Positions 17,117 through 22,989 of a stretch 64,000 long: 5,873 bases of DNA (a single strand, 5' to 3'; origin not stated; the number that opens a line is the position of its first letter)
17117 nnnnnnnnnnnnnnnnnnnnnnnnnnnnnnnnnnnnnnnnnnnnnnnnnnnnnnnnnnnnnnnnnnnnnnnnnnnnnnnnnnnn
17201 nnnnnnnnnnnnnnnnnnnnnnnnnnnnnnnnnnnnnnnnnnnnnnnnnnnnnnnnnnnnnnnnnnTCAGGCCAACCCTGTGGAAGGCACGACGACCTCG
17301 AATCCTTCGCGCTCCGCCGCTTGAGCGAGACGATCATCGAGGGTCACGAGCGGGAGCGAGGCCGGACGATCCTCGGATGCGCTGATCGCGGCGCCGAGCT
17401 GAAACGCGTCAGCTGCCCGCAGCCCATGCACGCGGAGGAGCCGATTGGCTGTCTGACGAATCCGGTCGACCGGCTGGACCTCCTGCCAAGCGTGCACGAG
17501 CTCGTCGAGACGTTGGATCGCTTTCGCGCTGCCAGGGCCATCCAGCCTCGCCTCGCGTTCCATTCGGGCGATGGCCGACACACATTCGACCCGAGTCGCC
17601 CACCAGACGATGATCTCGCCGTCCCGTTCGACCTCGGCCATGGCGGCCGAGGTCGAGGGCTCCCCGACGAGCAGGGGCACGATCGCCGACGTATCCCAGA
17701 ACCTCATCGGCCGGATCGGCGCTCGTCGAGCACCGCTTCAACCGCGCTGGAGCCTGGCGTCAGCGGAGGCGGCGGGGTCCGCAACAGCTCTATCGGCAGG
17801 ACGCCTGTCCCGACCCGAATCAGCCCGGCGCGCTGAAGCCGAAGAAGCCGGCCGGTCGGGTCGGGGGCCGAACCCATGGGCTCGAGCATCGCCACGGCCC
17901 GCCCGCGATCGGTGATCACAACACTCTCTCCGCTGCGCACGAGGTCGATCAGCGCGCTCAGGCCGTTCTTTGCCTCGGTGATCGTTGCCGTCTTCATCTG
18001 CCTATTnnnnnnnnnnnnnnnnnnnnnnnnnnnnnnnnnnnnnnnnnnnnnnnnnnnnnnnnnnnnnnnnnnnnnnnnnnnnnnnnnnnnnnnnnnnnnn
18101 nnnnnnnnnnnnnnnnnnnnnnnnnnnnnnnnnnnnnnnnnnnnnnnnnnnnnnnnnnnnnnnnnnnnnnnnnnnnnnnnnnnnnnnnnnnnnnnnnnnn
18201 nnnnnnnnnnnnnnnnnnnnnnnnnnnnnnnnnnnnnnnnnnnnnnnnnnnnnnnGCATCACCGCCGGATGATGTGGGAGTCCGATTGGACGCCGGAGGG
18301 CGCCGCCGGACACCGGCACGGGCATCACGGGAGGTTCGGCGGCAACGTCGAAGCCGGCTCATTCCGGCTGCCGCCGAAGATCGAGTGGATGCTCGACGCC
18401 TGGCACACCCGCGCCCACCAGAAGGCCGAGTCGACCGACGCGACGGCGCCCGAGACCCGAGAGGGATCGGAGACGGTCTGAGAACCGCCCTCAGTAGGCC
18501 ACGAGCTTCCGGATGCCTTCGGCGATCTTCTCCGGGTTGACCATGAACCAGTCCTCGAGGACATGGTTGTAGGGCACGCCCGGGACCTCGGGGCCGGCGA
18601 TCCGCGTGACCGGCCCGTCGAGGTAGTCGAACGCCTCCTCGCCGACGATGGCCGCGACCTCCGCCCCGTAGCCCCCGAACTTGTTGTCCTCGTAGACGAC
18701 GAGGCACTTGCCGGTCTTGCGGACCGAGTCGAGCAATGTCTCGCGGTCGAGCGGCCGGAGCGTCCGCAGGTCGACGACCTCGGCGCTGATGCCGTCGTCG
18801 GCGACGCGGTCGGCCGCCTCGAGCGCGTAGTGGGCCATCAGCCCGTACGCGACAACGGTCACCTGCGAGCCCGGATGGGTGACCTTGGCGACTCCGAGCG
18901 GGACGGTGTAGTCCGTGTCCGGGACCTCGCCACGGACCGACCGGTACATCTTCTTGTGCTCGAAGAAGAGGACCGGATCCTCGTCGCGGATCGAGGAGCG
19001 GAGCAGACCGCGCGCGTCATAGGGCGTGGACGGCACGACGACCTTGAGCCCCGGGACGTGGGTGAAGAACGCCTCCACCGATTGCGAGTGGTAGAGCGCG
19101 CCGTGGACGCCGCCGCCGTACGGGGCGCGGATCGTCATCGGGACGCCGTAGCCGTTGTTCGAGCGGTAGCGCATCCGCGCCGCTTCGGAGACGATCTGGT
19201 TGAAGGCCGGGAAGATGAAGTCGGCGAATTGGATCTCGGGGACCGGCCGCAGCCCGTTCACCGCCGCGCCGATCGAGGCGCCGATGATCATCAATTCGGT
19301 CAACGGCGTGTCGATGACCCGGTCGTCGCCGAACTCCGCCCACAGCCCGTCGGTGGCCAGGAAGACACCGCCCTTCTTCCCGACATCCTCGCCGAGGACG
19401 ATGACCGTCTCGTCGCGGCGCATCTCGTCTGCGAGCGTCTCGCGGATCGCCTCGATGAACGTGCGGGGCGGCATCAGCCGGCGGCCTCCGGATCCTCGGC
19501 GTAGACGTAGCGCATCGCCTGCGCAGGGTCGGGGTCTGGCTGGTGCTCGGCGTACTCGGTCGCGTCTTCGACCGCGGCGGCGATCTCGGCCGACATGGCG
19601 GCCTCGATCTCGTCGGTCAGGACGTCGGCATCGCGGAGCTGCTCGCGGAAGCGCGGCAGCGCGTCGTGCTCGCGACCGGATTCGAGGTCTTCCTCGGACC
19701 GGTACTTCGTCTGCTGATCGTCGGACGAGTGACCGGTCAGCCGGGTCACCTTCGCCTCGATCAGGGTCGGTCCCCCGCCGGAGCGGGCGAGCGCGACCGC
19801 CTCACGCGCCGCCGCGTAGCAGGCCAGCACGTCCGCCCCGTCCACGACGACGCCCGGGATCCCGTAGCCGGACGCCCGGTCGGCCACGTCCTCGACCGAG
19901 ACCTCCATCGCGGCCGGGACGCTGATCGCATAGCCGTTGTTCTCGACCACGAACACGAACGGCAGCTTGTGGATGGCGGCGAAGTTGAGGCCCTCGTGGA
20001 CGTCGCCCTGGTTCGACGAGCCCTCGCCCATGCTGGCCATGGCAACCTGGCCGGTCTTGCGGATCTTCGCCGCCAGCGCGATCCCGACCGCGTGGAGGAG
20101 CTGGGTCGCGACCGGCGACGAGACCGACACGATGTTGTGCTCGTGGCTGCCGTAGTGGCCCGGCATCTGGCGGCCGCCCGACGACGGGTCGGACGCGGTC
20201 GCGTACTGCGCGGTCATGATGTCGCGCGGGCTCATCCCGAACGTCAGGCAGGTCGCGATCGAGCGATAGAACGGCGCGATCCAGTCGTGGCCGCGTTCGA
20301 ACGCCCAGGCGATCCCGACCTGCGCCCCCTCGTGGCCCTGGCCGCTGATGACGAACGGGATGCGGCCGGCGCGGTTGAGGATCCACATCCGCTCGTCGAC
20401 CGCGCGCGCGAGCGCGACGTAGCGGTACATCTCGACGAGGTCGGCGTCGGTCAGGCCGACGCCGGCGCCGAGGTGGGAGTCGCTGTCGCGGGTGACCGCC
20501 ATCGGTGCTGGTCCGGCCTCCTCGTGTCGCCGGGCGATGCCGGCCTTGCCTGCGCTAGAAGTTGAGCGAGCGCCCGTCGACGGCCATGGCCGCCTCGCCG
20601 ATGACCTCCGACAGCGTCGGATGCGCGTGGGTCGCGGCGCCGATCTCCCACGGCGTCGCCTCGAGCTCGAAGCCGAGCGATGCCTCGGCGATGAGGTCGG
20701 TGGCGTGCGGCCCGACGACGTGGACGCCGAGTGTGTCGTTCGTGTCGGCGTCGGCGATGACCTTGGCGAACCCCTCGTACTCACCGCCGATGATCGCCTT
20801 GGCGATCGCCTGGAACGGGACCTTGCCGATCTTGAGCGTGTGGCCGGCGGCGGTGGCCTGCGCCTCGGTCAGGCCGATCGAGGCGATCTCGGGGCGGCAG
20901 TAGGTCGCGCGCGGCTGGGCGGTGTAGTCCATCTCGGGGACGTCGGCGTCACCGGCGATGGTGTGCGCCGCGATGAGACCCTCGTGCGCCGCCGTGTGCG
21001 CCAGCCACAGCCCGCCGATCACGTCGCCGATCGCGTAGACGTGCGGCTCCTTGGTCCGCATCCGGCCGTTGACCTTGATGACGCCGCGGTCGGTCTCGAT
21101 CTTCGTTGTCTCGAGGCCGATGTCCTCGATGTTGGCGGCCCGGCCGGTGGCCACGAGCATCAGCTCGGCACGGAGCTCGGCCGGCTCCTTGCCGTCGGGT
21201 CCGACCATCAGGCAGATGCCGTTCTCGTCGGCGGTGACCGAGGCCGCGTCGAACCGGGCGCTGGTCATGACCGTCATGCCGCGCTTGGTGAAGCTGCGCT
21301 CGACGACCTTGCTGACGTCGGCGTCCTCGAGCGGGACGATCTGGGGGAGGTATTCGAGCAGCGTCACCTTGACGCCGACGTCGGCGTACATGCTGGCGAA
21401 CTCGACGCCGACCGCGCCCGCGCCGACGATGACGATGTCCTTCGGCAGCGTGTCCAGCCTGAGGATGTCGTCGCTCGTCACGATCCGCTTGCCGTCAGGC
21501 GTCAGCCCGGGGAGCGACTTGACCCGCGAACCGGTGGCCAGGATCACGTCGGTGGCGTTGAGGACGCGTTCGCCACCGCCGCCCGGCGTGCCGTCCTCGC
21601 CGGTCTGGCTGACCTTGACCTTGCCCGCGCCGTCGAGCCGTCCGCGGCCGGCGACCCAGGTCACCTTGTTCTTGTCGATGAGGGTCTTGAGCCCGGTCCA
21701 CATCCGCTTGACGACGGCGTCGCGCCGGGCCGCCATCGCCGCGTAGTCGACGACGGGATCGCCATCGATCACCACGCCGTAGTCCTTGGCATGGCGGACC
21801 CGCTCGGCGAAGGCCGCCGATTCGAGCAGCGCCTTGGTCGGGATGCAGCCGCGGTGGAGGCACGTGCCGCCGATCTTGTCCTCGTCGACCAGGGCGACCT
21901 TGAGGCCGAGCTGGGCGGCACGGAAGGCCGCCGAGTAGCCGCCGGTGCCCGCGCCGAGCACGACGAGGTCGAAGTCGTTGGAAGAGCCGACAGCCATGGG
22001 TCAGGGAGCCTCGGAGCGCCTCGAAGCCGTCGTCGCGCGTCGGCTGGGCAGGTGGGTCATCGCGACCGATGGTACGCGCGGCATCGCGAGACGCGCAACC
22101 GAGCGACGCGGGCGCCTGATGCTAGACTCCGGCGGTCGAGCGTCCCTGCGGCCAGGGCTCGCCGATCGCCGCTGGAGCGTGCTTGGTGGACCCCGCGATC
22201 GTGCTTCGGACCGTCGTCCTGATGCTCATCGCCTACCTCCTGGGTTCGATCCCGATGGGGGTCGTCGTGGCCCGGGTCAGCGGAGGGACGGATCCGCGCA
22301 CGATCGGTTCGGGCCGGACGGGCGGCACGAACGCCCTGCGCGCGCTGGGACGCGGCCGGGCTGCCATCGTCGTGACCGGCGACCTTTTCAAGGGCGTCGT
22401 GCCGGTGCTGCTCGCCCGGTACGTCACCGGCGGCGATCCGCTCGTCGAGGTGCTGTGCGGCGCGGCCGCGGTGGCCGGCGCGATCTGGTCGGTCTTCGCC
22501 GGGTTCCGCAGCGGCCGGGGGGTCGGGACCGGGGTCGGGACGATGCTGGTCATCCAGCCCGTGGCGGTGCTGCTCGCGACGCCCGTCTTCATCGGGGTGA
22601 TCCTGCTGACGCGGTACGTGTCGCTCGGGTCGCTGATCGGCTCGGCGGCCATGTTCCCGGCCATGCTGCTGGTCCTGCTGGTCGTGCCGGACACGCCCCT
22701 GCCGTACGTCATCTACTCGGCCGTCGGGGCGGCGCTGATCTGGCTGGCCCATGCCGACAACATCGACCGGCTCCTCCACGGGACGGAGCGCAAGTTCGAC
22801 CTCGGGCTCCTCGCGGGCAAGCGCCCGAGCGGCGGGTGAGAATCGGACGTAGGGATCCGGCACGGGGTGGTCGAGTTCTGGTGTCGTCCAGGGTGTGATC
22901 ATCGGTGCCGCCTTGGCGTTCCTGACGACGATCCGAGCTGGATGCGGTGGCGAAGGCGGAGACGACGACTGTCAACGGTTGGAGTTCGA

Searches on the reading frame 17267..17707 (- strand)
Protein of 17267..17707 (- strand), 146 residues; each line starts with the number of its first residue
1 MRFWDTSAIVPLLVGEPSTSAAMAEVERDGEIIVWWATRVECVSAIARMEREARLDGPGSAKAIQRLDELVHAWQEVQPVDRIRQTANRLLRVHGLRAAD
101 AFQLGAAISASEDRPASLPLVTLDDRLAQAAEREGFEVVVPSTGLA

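Call 12: search_protein_families(library=pfam, max_evalue=0.001, proteins=[window:17267-17707:-])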
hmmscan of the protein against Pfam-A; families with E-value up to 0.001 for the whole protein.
window:17267-17707:- (146 aa): 1 family
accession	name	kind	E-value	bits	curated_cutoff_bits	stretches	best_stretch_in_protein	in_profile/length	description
PF01850.27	PIN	-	2.6e-09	38.1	23.6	1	4-131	3-118/120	PIN domain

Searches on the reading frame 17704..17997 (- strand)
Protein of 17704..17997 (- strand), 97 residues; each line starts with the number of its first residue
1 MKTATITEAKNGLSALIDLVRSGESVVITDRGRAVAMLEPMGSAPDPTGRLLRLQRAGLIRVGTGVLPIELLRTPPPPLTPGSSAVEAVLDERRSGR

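Call 12: search_protein_families(library=pfam, max_evalue=0.001, proteins=[window:17704-17997:-])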
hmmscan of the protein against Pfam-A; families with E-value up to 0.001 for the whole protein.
window:17704-17997:- (97 aa): 1 family
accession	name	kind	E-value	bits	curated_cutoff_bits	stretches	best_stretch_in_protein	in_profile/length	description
PF02604.26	PhdYeFM_antitox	-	1.1e-09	38.3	29.8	1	1-38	1-39/74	Antitoxin Phd_YefM, type II toxin-antitoxin system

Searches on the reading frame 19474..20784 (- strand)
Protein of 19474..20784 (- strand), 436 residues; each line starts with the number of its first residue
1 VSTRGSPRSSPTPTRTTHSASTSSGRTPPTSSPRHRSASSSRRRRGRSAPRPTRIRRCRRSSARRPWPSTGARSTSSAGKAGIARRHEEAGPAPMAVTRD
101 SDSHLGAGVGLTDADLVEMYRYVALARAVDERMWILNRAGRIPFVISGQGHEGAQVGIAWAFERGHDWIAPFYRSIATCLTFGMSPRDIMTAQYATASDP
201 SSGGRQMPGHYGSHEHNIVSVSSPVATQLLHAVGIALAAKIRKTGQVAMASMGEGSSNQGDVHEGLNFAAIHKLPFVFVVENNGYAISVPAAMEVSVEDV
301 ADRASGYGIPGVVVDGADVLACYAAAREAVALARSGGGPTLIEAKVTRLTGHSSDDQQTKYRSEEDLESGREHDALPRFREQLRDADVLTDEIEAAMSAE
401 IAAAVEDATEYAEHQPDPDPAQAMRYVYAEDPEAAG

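Call 12: search_protein_families(library=pfam, max_evalue=0.001, proteins=[window:19474-20784:-])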
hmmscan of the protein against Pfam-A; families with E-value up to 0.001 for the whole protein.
window:19474-20784:- (436 aa): 2 families
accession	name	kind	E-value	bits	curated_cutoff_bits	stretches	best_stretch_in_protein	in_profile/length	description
PF00676.26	E1_dh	-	2e-88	296.7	22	1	121-420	2-299/300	Dehydrogenase E1 component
PF13292.11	DXP_synthase_N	-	0.00037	20.3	21.2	1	225-289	113-177/274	1-deoxy-D-xylulose-5-phosphate synthase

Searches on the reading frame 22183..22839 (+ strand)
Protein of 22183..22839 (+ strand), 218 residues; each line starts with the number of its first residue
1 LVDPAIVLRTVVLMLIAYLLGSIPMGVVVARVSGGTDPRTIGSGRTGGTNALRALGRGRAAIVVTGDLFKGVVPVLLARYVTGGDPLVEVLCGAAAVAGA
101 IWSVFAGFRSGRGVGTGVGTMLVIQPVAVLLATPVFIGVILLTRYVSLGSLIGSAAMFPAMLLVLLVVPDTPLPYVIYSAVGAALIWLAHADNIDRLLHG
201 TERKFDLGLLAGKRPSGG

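Call 12: search_protein_families(library=pfam, max_evalue=0.001, proteins=[window:22183-22839:+])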
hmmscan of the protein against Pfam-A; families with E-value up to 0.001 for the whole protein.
window:22183-22839:+ (218 aa): 1 family
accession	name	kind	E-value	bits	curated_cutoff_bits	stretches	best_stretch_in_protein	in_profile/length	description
PF02660.20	G3P_acyltransf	-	3.4e-44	151.3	24.1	1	16-197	1-164/164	Glycerol-3-phosphate acyltransferase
